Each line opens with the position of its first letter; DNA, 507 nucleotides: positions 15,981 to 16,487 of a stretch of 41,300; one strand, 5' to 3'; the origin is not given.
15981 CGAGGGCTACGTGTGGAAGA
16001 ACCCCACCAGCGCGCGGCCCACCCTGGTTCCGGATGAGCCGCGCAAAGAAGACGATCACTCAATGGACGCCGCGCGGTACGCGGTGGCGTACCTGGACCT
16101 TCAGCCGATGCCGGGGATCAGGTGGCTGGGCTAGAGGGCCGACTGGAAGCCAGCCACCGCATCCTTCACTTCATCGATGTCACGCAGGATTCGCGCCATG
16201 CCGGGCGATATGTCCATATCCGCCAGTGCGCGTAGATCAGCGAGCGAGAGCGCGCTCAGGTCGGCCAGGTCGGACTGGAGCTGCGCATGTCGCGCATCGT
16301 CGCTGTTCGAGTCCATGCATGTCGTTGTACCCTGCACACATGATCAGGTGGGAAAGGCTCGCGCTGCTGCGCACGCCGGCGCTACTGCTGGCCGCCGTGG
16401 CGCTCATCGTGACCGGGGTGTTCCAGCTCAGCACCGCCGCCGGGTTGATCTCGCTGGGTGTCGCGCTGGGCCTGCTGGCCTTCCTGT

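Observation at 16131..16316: Orphan FxSxx-COOH-type RiPP precursor-like gene, antisense, between terminase and portal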

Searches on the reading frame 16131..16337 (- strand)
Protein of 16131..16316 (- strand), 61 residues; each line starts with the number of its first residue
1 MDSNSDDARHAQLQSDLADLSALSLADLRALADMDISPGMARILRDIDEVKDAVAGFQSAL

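Call 3: search_protein_families(library=ncbifam, proteins=[window:16134-16316:-, window:16134-16337:-], max_evalue=10)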
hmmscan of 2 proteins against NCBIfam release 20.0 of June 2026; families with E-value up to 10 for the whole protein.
seq(61 aa): 1 family
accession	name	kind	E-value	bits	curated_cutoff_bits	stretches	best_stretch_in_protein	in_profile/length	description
TIGR04268.1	FxSxx-COOH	equivalog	6.7e-05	23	28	1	18-61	1-44/44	FxSxx-COOH cyclophane-containing RiPP peptide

seq(68 aa): 1 family
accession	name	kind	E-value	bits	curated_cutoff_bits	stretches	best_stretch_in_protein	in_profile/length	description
TIGR04268.1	FxSxx-COOH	equivalog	9.4e-05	22.6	28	1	25-68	1-44/44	FxSxx-COOH cyclophane-containing RiPP peptide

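Call 4: search_protein_families(library=pfam, proteins=[window:16134-16316:-], max_evalue=10)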
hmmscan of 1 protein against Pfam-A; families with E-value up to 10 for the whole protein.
seq(61 aa): 0 families

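Call 10: find_homologous_proteins(query=window:16134-16316:-, max_evalue=0.01)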
Query seq(61 aa) (61 aa): 1 proteins with E <= 0.01 among 6 candidates.
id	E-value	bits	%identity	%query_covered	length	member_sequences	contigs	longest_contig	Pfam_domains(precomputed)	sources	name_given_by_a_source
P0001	4.9e-28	112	100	100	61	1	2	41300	PF27839.1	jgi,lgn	jgi:hypothetical protein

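Call 11: find_encoding_contigs(protein=P0001, flank=10000, max_places=6)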
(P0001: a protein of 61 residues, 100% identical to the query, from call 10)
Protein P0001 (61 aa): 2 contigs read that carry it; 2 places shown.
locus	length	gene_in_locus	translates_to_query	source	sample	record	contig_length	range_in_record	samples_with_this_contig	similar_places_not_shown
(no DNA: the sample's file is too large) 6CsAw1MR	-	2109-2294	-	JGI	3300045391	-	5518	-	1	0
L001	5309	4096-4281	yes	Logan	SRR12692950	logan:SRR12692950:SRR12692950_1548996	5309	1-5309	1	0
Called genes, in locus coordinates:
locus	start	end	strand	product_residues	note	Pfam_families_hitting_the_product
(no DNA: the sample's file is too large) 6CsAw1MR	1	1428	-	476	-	?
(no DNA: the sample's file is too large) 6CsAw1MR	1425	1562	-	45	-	-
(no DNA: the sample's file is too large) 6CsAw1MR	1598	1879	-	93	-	-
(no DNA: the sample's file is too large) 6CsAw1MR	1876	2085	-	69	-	-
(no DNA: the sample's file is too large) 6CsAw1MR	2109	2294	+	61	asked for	PF27839:FxSxx-COOH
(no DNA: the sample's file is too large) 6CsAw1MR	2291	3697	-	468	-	PF04466:Terminase_3, PF03237:Terminase_6N (weak)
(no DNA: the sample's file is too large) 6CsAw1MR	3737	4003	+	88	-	-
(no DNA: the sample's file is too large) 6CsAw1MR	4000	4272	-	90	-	-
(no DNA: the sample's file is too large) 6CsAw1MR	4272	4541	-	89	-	-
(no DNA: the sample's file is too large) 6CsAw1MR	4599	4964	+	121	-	-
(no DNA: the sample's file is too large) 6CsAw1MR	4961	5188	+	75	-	-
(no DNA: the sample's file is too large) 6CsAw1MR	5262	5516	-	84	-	?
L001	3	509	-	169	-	?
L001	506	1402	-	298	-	PF00574:CLP_protease, PF01972:SDH_protease (weak)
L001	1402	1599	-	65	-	-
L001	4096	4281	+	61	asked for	PF27839:FxSxx-COOH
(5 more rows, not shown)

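Call 26: search_protein_representatives(protein=window:16134-16316:-)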
Query: 61 residues. Proteins with E-value up to 0.001 (for the whole library): 13; up to 1e-10: 1; up to 1e-30: 0. The best 13 are listed.
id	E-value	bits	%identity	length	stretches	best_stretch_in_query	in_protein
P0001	1.6e-28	112.4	100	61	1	1-61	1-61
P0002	1.1e-08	50.7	65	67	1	10-61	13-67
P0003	1.5e-06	44.1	51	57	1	11-61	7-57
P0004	3.6e-06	43.0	49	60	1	7-61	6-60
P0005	4.6e-06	42.6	31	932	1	33-58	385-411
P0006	1.2e-05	41.3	43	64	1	3-60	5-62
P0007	1.3e-05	41.2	46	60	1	7-60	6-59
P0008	1.9e-05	40.7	50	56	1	8-61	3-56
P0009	2.8e-05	40.2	57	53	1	15-61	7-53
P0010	1.1e-04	38.3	47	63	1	7-61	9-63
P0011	1.9e-04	37.6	41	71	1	4-61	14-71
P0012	3.1e-04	36.9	47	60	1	11-61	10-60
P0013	3.3e-04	36.9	40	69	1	5-61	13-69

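Call 29: find_homologous_proteins(query=A2, max_evalue=0.001)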
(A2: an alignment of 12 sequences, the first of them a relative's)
Query A2 (12 sequences) (61 aa, profile of the alignment): 225 proteins with E <= 0.001 among 2238 candidates; the best 120 are listed.
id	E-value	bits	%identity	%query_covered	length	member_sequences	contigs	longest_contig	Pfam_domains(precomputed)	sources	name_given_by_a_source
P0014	1.0e-22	98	51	77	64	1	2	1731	PF27839.1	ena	-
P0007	1.2e-22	97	51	77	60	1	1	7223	PF27839.1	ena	-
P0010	1.1e-21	94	46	92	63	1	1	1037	PF27839.1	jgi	jgi:FXSXX-COOH protein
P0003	1.3e-21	94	54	79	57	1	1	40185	PF27839.1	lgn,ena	-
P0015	6.9e-21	92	53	97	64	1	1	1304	PF27839.1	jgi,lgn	jgi:FXSXX-COOH protein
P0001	7.2e-21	92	100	100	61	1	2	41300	PF27839.1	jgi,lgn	jgi:hypothetical protein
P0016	8.1e-21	91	53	77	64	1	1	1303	PF27839.1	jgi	jgi:FXSXX-COOH protein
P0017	1.5e-20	91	60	77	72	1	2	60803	PF27839.1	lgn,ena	-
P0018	2.0e-20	90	60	90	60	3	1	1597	PF27839.1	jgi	-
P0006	2.9e-20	90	43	100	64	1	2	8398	PF27839.1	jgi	jgi:FXSXX-COOH protein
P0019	5.3e-20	89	57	77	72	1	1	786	PF27839.1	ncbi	-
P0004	7.4e-20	88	49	90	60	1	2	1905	PF27839.1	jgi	jgi:FXSXX-COOH protein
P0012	8.8e-20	88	47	84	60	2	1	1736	PF27839.1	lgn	-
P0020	1.6e-19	87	65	85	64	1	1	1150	PF27839.1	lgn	-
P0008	2.4e-19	87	50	89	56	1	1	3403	PF27839.1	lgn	-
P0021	2.8e-19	87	53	77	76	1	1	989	PF27839.1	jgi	jgi:FXSXX-COOH protein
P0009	3.3e-19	86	57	77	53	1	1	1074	PF27839.1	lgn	-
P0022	3.7e-19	86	56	100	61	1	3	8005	PF27839.1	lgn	-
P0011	5.7e-19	86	42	93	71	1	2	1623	PF27839.1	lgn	-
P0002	1.1e-18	85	60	85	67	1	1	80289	PF27839.1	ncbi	-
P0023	1.8e-18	84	57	77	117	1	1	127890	PF27839.1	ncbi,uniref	ncbi:FxSxx-COOH cyclophane-containing RiPP peptide [Micromonospora sp. NPDC049903]|uniref:FxSxx-COOH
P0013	2.2e-18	84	40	93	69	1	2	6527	PF27839.1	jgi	jgi:FXSXX-COOH protein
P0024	4.1e-18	83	43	100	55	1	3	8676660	PF27839.1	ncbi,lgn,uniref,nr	ncbi:hypothetical protein Lfu02_38080 [Longispora fulva]|uniref:FXSXX-COOH protein n=1 Tax=Longispor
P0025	5.4e-18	82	55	92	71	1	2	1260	PF27839.1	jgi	jgi:FXSXX-COOH protein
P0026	1.0e-17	82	46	85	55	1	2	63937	PF27839.1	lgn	-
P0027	1.3e-17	81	46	100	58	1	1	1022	PF27839.1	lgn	-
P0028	2.6e-17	80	48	85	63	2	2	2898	PF27839.1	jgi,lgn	jgi:FXSXX-COOH protein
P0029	4.2e-17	80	62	85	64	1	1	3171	PF27839.1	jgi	jgi:FXSXX-COOH protein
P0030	5.0e-17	79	46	92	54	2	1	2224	PF27839.1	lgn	-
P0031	5.9e-17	79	38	98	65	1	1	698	PF27839.1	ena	-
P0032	8.4e-17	79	55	77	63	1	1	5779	PF27839.1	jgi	jgi:FXSXX-COOH protein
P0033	8.8e-17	79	38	98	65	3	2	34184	PF27839.1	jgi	jgi:FXSXX-COOH protein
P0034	2.5e-16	77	50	43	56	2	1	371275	PF27839.1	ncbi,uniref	ncbi:FxSxx-COOH cyclophane-containing RiPP peptide [Phytohabitans aurantiacus]|uniref:FxSxx-COOH cyc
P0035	2.7e-16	77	43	100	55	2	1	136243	PF27839.1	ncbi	ncbi:FxSxx-COOH cyclophane-containing RiPP peptide [Longispora urticae]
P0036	3.3e-16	77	49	77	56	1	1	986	PF27839.1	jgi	jgi:FXSXX-COOH protein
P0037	4.2e-16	76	49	77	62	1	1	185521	PF27839.1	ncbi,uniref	ncbi:FxSxx-COOH cyclophane-containing RiPP peptide [Planosporangium sp. 12N6]|uniref:FxSxx-COOH cycl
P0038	4.5e-16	76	52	75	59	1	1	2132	PF27839.1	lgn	-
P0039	5.0e-16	76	46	75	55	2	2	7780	PF27839.1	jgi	jgi:FXSXX-COOH protein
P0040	5.6e-16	76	49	80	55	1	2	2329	PF27839.1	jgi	jgi:FXSXX-COOH protein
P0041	9.3e-16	75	50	43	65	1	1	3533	PF27839.1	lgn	-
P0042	1.1e-15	75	47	80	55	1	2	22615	PF27839.1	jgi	jgi:FXSXX-COOH protein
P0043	1.1e-15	75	38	90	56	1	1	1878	PF27839.1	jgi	jgi:FXSXX-COOH protein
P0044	1.5e-15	75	43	80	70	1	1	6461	PF27839.1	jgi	jgi:FXSXX-COOH protein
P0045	2.2e-15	74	48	79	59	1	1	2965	PF27839.1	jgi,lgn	jgi:FXSXX-COOH protein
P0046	2.9e-15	74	52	75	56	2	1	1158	PF27839.1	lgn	-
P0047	3.7e-15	73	49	80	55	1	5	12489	PF27839.1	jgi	jgi:FXSXX-COOH protein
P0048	3.9e-15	73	48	79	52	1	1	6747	PF27839.1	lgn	-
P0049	4.7e-15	73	47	80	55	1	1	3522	PF27839.1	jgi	jgi:FXSXX-COOH protein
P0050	1.0e-14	72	38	90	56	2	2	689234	PF27839.1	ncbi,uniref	ncbi:FxSxx-COOH cyclophane-containing RiPP peptide [Plantactinospora siamensis]|uniref:FxSxx-COOH cy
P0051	1.1e-14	72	48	80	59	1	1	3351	PF27839.1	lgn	-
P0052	1.2e-14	72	44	79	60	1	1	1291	PF27839.1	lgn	-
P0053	1.3e-14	72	42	98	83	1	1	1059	PF27839.1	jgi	jgi:FXSXX-COOH protein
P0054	1.6e-14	71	48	79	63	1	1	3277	PF27839.1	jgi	jgi:FXSXX-COOH protein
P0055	1.6e-14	71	48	100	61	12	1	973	PF27839.1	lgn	-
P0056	1.6e-14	71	45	80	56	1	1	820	PF27839.1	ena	-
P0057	1.7e-14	71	48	75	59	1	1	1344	PF27839.1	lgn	-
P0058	1.9e-14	71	42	79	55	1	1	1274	PF27839.1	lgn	-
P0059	2.0e-14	71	44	80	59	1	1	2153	PF27839.1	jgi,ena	-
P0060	2.2e-14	71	48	100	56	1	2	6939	PF27839.1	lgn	-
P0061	2.2e-14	71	46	80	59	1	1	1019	PF27839.1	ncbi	-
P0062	2.9e-14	70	51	80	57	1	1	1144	PF27839.1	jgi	jgi:FXSXX-COOH protein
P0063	3.0e-14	70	49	84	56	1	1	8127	PF27839.1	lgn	-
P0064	3.3e-14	70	47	80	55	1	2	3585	PF27839.1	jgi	jgi:FXSXX-COOH protein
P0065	3.6e-14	70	48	75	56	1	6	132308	PF27839.1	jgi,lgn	jgi:FXSXX-COOH protein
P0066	4.2e-14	70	40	82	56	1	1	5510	PF27839.1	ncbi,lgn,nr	ncbi:MAG TPA: FxSxx-COOH cyclophane-containing RiPP peptide [Micromonosporaceae bacterium]|nr:FxSxx-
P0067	4.7e-14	70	41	84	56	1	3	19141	PF27839.1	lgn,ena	-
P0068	9.7e-14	69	38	80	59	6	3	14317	PF27839.1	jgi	-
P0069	1.6e-13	68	51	74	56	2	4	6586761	PF27839.1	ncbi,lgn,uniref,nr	ncbi:FxSxx-COOH cyclophane-containing RiPP peptide [Micromonospora endophytica]|uniref:FXSXX-COOH pr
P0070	2.2e-13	68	49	84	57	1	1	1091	PF27839.1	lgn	-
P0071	2.4e-13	68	41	75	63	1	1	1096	PF27839.1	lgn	-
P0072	3.7e-13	67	46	75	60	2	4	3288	PF27839.1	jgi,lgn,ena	-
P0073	4.3e-13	67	41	84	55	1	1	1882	PF27839.1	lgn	-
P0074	5.3e-13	66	52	82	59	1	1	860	PF27839.1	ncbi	-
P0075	5.3e-13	66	45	80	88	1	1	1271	PF27839.1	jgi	jgi:FXSXX-COOH protein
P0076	6.1e-13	66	49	74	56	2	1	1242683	PF27839.1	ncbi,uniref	ncbi:FxSxx-COOH cyclophane-containing RiPP peptide [Micromonospora sp. NPDC051196]|uniref:FxSxx-COOH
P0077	6.8e-13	66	49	77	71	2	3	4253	PF27839.1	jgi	jgi:FXSXX-COOH protein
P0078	8.4e-13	66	51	80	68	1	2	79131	PF27839.1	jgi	jgi:FXSXX-COOH protein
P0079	9.2e-13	66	47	74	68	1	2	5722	PF27839.1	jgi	jgi:FXSXX-COOH protein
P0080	9.6e-13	66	48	100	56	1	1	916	PF27839.1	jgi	-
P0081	1.4e-12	65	43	75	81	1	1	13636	PF27839.1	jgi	jgi:hypothetical protein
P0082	1.4e-12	65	44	79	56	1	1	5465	PF27839.1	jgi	jgi:FXSXX-COOH protein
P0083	1.8e-12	65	41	70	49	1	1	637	PF27839.1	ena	-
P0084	1.9e-12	65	41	84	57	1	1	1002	PF27839.1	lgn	-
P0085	2.0e-12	65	40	98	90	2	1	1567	PF27839.1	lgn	-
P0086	4.7e-12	63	38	77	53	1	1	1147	PF27839.1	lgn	-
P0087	4.7e-12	63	41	80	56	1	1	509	PF27839.1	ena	-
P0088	4.7e-12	63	47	70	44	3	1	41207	PF27839.1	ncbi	ncbi:FxSxx-COOH cyclophane-containing RiPP peptide [Micromonospora sp. NPDC050686]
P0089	5.1e-12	63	42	74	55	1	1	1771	PF27839.1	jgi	jgi:hypothetical protein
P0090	5.3e-12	63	49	74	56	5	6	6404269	PF27839.1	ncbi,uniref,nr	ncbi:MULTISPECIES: FxSxx-COOH cyclophane-containing RiPP peptide [Micromonospora]|uniref:FXSXX-COOH 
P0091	6.1e-12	63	45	80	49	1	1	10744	PF27839.1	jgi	jgi:FXSXX-COOH protein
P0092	6.3e-12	63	38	74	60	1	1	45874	PF27839.1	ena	-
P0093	6.3e-12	63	37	84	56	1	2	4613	PF27839.1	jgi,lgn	jgi:FXSXX-COOH protein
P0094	6.7e-12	63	41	75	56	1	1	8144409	PF27839.1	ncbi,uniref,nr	ncbi:FxSxx-COOH protein [Solwaraspora sp. WMMD1047]|uniref:FxSxx-COOH cyclophane-containing RiPP pep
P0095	7.1e-12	63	43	84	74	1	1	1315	PF27839.1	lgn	-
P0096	9.2e-12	62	47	80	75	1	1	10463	PF27839.1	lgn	-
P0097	1.4e-11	62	38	100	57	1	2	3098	PF27839.1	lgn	-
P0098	1.4e-11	62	40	93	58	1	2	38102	PF27839.1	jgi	jgi:FXSXX-COOH protein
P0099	1.4e-11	62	59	36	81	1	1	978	PF27839.1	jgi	jgi:FXSXX-COOH protein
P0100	1.6e-11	62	39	100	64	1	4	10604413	PF27839.1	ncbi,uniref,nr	ncbi:hypothetical protein [Dactylosporangium matsuzakiense]|uniref:Uncharacterized protein n=1 Tax=D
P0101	1.6e-11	62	39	90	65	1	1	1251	PF27839.1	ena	-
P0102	1.6e-11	62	39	84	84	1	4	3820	PF27839.1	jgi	jgi:FXSXX-COOH protein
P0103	2.4e-11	61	38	74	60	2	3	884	PF27839.1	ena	-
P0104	2.9e-11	61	43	77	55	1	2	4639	PF27839.1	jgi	jgi:FXSXX-COOH protein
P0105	3.2e-11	61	35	97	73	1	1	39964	PF27839.1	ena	-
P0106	5.1e-11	60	40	85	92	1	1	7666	PF27839.1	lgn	-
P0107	6.8e-11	60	40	74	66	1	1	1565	PF27839.1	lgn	-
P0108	7.0e-11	60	45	77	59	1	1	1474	PF27839.1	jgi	jgi:FXSXX-COOH protein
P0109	8.5e-11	59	51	77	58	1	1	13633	PF27839.1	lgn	-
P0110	8.6e-11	59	41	75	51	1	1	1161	PF27839.1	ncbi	-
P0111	8.8e-11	59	46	85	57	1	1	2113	PF27839.1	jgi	jgi:FXSXX-COOH protein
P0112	9.2e-11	59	40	85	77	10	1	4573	PF27839.1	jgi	jgi:FXSXX-COOH protein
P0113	1.3e-10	59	42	80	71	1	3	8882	PF27839.1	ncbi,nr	ncbi:MAG: FxSxx-COOH protein [Actinomycetota bacterium]|nr:FxSxx-COOH protein [Actinomycetota bacter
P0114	2.0e-10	58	43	75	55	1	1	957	PF27839.1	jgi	jgi:FXSXX-COOH protein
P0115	2.2e-10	58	42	74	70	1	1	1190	PF27839.1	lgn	-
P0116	3.6e-10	57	35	97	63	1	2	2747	PF27839.1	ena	-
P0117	4.2e-10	57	38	85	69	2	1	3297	PF27839.1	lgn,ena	-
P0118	4.5e-10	57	40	79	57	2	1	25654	PF27839.1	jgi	jgi:FXSXX-COOH protein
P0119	4.6e-10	57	42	85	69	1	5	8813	PF27839.1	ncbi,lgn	-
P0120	5.6e-10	57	40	80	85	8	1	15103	PF27839.1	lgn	-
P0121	6.0e-10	57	44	80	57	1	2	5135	PF27839.1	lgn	-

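Call 30: search_protein_families(library=ncbifam, alignment_id=A2, max_evalue=0.01)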
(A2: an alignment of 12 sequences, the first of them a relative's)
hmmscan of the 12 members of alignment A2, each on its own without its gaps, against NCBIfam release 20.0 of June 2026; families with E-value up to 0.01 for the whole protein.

A. member 1, P0001 (61 aa): 1 family
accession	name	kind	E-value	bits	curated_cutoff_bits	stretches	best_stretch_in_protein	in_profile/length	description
TIGR04268.1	FxSxx-COOH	equivalog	6.7e-05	23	28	1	18-61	1-44/44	FxSxx-COOH cyclophane-containing RiPP peptide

B. families by the number of members that match (of 12 scanned): 2 families
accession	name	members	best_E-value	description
TIGR04268.1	FxSxx-COOH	12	9.3e-16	FxSxx-COOH cyclophane-containing RiPP peptide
NF041709.1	RiPP_phane_YxD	1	0.00062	YxD-tail cyclophane-containing RiPP peptide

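Call 32: find_encoding_contigs(protein=P0002, flank=10000, max_places=3)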
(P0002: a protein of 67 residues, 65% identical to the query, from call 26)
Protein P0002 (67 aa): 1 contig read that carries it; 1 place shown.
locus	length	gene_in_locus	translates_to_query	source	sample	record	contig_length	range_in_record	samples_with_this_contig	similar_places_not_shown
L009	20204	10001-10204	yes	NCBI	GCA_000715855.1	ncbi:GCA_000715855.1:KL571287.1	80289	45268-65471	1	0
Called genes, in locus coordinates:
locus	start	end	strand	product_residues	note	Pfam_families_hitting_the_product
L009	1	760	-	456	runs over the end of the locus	PF13365:Trypsin_2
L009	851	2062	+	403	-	PF06293:Kdo, PF13224:DUF4032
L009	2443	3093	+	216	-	-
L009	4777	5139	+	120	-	-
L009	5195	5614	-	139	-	PF00583:Acetyltransf_1, PF13508:Acetyltransf_7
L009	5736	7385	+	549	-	PF13360:PQQ_2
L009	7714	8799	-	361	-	PF00005:ABC_tran, PF17912:OB_MalK, PF08402:TOBE_2 (weak)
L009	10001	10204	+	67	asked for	PF27839:FxSxx-COOH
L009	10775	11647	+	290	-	-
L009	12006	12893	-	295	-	-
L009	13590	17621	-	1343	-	PF00931:NB-ARC (weak), PF25000:DUF7779, PF13424:TPR_12, PF13374:TPR_10 (weak), PF13424:TPR_12 (weak)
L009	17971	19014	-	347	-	PF00004:AAA (faint), PF07728:AAA_5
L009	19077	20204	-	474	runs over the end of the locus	PF19956:EAD2, PF20028:VMAP-C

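Call 33: find_encoding_contigs(protein=P0003, flank=10000, max_places=3)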
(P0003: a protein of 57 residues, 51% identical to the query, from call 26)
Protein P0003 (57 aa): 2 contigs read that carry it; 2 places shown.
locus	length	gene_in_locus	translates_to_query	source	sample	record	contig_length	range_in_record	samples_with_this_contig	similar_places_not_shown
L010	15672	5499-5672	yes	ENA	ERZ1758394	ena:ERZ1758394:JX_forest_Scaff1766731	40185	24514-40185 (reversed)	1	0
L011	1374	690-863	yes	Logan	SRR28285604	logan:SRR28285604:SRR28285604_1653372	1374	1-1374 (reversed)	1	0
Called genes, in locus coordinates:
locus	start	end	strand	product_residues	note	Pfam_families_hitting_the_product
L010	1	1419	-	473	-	?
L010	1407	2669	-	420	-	PF04389:Peptidase_M28 (faint), PF01546:Peptidase_M20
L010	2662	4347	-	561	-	PF17391:Urocanase_N, PF01175:Urocanase, PF17392:Urocanase_C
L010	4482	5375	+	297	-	PF03476:MOSC_N, PF03473:MOSC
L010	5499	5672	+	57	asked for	PF27839:FxSxx-COOH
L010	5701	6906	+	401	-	PF04055:Radical_SAM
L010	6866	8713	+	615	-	-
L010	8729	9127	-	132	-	PF01152:Bac_globin (faint)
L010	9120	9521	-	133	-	PF12680:SnoaL_2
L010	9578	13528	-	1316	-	PF13614:AAA_31 (weak), PF13676:TIR_2, PF13424:TPR_12, PF13374:TPR_10, PF13424:TPR_12, PF13374:TPR_10, PF13374:TPR_10, PF13424:TPR_12, +4 more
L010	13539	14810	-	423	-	PF13676:TIR_2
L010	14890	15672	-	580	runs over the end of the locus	PF02254:TrkA_N, PF02026:RyR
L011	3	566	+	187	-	?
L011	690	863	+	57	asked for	PF27839:FxSxx-COOH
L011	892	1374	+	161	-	?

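Call 34: search_dna_similar(query=window:16134-16316:-, collection=phages, mode=protein, max_evalue=10, max_rows=20)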
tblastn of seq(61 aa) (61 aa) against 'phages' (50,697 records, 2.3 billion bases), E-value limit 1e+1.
No match.

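Call 35: find_related_loci(query=A2, collection=viral_contigs, flank=8000)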
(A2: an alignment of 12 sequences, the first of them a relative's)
Query A2 (61 aa) in viral_contigs; peptide patterns used: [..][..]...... (x = any residue, [..] = any of these).
25 stretches matched a pattern; 2 encode a relative of the query (tblastn E <= 1e-3); 2 distinct loci.
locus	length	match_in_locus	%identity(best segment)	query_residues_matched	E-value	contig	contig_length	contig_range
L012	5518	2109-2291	100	1-61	5e-35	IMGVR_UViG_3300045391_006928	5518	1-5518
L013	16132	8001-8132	41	17-61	5e-6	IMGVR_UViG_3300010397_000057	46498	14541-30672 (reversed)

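Call 41: find_encoding_contigs(protein=P0022, flank=8000, max_places=3)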
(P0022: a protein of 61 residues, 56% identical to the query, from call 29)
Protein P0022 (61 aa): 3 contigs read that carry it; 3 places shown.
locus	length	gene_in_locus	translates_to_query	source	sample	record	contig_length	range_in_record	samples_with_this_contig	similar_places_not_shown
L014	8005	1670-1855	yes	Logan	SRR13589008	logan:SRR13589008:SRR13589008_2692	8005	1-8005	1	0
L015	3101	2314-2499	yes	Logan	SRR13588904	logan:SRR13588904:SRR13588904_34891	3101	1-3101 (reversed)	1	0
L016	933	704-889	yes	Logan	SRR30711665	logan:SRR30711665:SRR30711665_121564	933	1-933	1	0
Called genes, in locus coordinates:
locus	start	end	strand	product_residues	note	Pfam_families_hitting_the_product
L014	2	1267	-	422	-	?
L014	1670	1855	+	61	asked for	PF27839:FxSxx-COOH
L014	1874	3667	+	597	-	-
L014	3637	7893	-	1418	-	PF00931:NB-ARC (weak), PF25000:DUF7779 (weak), PF13424:TPR_12, PF13374:TPR_10, PF13424:TPR_12, PF13374:TPR_10 (weak)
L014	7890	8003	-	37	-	?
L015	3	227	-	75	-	?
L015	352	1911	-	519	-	PF12796:Ank_2 (weak), PF00023:Ank (faint)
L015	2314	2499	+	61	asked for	PF27839:FxSxx-COOH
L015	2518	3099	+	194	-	?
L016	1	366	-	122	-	?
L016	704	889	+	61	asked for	PF27839:FxSxx-COOH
